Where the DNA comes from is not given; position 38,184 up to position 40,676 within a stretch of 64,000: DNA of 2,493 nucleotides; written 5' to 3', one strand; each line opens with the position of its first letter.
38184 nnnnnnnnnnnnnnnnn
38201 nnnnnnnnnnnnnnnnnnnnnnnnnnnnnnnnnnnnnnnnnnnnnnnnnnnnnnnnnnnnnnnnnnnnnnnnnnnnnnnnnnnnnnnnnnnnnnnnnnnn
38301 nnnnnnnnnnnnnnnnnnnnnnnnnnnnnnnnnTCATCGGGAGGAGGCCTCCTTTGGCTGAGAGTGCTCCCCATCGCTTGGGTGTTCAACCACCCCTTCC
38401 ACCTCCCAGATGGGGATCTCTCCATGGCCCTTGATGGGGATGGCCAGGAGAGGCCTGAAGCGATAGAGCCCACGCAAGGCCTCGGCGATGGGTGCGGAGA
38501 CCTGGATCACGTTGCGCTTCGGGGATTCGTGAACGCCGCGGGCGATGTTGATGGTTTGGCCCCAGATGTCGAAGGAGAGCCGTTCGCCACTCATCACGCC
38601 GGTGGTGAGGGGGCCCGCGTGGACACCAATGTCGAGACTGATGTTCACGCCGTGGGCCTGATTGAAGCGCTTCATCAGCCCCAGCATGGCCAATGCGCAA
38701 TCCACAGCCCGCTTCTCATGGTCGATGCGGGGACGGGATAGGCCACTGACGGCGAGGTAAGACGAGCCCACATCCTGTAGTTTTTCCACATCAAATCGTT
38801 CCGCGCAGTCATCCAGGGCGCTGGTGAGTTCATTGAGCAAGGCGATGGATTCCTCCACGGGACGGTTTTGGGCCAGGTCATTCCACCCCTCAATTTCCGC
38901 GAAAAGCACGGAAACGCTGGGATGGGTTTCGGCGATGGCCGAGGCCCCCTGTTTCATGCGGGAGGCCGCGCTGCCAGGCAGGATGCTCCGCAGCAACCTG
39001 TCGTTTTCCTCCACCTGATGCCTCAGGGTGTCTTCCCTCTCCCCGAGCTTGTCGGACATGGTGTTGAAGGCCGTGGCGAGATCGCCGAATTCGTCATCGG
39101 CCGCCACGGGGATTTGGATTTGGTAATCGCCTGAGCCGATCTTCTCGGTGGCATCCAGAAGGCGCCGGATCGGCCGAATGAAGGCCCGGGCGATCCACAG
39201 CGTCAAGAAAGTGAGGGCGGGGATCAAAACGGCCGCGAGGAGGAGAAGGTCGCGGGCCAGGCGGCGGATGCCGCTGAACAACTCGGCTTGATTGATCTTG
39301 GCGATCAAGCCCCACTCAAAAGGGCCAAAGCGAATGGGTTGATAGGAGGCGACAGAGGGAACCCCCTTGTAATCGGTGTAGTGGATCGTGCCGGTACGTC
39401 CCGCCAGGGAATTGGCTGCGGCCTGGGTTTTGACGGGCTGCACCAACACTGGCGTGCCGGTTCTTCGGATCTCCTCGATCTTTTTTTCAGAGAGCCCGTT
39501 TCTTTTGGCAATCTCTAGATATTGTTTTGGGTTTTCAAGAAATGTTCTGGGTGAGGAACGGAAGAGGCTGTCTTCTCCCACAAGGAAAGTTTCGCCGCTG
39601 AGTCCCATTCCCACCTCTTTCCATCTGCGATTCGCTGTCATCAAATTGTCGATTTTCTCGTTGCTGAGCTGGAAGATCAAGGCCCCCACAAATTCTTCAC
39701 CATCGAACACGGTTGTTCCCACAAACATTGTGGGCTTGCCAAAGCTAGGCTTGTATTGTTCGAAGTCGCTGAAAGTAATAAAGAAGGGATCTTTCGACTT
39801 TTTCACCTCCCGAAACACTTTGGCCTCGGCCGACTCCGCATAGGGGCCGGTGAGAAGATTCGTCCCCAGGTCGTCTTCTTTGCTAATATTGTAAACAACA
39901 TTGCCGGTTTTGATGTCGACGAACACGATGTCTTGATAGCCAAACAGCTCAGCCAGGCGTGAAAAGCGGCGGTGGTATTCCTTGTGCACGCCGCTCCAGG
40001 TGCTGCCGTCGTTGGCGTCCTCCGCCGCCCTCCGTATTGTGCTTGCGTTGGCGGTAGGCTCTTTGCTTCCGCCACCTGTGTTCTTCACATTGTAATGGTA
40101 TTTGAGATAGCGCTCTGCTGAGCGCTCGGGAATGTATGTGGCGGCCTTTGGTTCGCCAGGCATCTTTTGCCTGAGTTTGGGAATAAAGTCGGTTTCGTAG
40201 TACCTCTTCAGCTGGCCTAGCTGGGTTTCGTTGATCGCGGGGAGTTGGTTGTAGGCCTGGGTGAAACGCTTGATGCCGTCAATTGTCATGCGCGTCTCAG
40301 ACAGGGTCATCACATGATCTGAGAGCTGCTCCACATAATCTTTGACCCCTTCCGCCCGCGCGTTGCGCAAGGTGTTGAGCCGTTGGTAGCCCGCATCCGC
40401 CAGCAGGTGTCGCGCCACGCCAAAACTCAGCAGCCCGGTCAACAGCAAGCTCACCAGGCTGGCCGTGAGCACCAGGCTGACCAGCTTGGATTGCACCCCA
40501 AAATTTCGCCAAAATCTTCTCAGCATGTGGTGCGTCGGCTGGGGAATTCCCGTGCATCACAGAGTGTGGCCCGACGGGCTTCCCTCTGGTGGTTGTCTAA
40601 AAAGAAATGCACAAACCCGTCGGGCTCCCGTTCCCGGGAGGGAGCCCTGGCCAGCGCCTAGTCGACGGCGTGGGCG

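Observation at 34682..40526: Two pseudo-cyclases flanking an MscS channel: a probably nucleotide-independent sensor-channel system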

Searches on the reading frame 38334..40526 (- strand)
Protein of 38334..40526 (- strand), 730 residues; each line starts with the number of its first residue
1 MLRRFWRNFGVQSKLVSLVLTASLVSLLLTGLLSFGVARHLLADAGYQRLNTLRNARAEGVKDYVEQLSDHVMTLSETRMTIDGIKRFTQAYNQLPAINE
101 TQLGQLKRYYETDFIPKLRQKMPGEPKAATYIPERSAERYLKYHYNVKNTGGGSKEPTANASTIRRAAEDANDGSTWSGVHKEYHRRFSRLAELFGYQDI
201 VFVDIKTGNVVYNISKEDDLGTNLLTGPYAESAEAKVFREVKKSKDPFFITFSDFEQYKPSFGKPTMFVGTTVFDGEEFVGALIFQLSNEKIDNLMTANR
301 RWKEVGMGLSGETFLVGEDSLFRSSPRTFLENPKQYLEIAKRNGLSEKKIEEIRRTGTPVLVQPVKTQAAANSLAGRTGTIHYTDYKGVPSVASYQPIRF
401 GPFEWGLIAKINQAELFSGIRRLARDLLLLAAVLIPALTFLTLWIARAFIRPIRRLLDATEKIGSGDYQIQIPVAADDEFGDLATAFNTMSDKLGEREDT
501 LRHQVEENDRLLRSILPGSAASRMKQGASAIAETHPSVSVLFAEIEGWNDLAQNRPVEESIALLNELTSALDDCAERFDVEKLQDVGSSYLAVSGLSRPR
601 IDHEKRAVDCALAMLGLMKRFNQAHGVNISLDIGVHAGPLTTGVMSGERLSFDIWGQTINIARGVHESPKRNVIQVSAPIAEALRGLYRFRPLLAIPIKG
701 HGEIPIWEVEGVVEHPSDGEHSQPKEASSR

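Call 6: search_protein_families(library=pfam, proteins=[window:38334-40526:-], max_evalue=0.01)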
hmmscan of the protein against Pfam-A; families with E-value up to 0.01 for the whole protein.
window:38334-40526:- (730 aa): 3 families
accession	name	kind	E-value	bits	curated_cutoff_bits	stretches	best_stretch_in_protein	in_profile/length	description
PF00211.25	Guanylate_cyc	-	7.2e-34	117.4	21.9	1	532-708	3-180/183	Adenylate and Guanylate cyclase catalytic domain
PF00672.30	HAMP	-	1.5e-16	60.9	25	1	444-494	1-51/53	HAMP domain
PF02743.24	dCache_1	-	1.8e-11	44.5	45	1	196-409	67-239/240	Cache domain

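Call 7: search_protein_families(library=ncbifam, proteins=[window:38334-40526:-], max_evalue=0.01)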
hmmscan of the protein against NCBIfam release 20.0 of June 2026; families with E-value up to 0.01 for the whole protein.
window:38334-40526:- (730 aa): 26 families (the best 25 are shown)
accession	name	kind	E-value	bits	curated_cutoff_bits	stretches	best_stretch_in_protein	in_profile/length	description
NF012163.2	BaeS_SmeS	equivalog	4.2e-14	52.3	500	1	425-507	164-246/457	sensor histidine kinase efflux regulator BaeS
NF033092.0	HK_WalK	equivalog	1.9e-12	46.6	725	1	414-516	166-264/594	cell wall metabolism sensor histidine kinase WalK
NF038263.1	prot_phos_SiaA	equivalog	4.5e-12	45.3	700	1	427-514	312-399/658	biofilm regulation protein phosphatase SiaA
NF007837.0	PRK10549.1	equivalog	4.2e-10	38.9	603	1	439-503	178-242/466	envelope stress sensor histidine kinase BaeS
NF008184.0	PRK10935.1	equivalog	6e-10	38.4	553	1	429-512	155-240/565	nitrate/nitrite two-component system sensor histidine kinase NarQ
NF040691.1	MtrAB_MtrB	equivalog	1.4e-09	37.5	450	1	422-497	185-260/507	MtrAB system histidine kinase MtrB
NF045911.1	TCSHisKinNblS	equivalog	2.7e-08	32.6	1000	1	412-499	167-255/621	two-component system sensor histidine kinase NblS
NF058645.1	MCPCtpMPsAe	equivalog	3e-08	32.9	900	1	414-496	194-278/558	methyl-accepting chemotaxis protein CtpM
NF053592.1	HK_near_YfiR_like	equivalog_domain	5.7e-08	32.6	194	1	421-495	144-222/223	sensor histidine kinase, YfiR-like protein-associated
NF007896.0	PRK10600.1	equivalog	9.9e-08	31.1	578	1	431-508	160-237/598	nitrate/nitrite two-component system sensor histidine kinase NarX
NF041210.1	his_kin_PieS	equivalog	6.7e-07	28.6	850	1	440-504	182-246/474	two component system sensor histidine kinase PieS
NF047496.1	HK_LIC11548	equivalog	1.6e-06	27.2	750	1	428-503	280-353/589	LIC_11548 family sensor histidine kinase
NF047851.1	MCPCitTducer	equivalog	2.4e-06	26.9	900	1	430-552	198-322/553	methyl-accepting chemotaxis citrate transducer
TIGR01386.1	cztS_silS_copS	subfamily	2.5e-06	26.7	292.55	1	414-496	153-236/457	heavy metal sensor histidine kinase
NF011874.0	PRK15347.1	equivalog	7e-06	24.4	852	1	403-510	274-382/921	two component system sensor kinase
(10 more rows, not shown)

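Call 8: search_solved_structures(query=window:38334-40526:-, max_evalue=0.001, show_alignments=3)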
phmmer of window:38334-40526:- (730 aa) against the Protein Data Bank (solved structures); distinct sequences matched with E-value up to 0.001: 46.
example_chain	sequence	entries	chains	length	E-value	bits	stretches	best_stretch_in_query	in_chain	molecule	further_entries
8sl3_A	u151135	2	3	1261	6e-43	150.4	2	504-692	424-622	Adenylate cyclase type 5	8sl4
9u3p_A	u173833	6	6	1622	7.2e-38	133.6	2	537-690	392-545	Adenylate cyclase type 9,Protein M2-1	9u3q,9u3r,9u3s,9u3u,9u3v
7pd4_A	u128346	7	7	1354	7.6e-38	133.5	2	537-688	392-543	Adenylate cyclase 9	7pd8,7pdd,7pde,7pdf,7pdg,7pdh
8buz_A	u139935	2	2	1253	7.8e-38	133.5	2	500-675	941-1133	Adenylate cyclase type 8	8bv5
6r4o_A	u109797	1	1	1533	1.1e-37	133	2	537-688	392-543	Adenylate cyclase 9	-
6r3q_A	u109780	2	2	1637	1.3e-37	132.8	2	537-688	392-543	Adenylate cyclase 9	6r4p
5o5k_A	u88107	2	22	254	3.6e-32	114.8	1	498-710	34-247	Adenylate cyclase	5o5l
4p2f_A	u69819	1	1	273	1.6e-31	112.6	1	500-725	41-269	Adenylate cyclase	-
4p2m_A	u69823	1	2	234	3.2e-31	111.6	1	506-725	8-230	Adenylate cyclase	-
4p2x_A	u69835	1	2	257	3.5e-31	111.5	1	505-725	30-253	Adenylate cyclase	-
7yzi_A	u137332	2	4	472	6.3e-31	110.7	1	497-725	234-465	Adenylate cyclase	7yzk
7yz9_A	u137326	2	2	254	7.5e-31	110.4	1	499-710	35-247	Adenylate cyclase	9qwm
1yk9_A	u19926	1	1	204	7.1e-26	94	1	530-725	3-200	Adenylate cyclase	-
5oyh_A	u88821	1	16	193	5.5e-24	87.7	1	532-715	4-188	Nucleotide cyclase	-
6sir_A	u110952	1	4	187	9.8e-23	83.6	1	530-707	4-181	Nucleotide cyclase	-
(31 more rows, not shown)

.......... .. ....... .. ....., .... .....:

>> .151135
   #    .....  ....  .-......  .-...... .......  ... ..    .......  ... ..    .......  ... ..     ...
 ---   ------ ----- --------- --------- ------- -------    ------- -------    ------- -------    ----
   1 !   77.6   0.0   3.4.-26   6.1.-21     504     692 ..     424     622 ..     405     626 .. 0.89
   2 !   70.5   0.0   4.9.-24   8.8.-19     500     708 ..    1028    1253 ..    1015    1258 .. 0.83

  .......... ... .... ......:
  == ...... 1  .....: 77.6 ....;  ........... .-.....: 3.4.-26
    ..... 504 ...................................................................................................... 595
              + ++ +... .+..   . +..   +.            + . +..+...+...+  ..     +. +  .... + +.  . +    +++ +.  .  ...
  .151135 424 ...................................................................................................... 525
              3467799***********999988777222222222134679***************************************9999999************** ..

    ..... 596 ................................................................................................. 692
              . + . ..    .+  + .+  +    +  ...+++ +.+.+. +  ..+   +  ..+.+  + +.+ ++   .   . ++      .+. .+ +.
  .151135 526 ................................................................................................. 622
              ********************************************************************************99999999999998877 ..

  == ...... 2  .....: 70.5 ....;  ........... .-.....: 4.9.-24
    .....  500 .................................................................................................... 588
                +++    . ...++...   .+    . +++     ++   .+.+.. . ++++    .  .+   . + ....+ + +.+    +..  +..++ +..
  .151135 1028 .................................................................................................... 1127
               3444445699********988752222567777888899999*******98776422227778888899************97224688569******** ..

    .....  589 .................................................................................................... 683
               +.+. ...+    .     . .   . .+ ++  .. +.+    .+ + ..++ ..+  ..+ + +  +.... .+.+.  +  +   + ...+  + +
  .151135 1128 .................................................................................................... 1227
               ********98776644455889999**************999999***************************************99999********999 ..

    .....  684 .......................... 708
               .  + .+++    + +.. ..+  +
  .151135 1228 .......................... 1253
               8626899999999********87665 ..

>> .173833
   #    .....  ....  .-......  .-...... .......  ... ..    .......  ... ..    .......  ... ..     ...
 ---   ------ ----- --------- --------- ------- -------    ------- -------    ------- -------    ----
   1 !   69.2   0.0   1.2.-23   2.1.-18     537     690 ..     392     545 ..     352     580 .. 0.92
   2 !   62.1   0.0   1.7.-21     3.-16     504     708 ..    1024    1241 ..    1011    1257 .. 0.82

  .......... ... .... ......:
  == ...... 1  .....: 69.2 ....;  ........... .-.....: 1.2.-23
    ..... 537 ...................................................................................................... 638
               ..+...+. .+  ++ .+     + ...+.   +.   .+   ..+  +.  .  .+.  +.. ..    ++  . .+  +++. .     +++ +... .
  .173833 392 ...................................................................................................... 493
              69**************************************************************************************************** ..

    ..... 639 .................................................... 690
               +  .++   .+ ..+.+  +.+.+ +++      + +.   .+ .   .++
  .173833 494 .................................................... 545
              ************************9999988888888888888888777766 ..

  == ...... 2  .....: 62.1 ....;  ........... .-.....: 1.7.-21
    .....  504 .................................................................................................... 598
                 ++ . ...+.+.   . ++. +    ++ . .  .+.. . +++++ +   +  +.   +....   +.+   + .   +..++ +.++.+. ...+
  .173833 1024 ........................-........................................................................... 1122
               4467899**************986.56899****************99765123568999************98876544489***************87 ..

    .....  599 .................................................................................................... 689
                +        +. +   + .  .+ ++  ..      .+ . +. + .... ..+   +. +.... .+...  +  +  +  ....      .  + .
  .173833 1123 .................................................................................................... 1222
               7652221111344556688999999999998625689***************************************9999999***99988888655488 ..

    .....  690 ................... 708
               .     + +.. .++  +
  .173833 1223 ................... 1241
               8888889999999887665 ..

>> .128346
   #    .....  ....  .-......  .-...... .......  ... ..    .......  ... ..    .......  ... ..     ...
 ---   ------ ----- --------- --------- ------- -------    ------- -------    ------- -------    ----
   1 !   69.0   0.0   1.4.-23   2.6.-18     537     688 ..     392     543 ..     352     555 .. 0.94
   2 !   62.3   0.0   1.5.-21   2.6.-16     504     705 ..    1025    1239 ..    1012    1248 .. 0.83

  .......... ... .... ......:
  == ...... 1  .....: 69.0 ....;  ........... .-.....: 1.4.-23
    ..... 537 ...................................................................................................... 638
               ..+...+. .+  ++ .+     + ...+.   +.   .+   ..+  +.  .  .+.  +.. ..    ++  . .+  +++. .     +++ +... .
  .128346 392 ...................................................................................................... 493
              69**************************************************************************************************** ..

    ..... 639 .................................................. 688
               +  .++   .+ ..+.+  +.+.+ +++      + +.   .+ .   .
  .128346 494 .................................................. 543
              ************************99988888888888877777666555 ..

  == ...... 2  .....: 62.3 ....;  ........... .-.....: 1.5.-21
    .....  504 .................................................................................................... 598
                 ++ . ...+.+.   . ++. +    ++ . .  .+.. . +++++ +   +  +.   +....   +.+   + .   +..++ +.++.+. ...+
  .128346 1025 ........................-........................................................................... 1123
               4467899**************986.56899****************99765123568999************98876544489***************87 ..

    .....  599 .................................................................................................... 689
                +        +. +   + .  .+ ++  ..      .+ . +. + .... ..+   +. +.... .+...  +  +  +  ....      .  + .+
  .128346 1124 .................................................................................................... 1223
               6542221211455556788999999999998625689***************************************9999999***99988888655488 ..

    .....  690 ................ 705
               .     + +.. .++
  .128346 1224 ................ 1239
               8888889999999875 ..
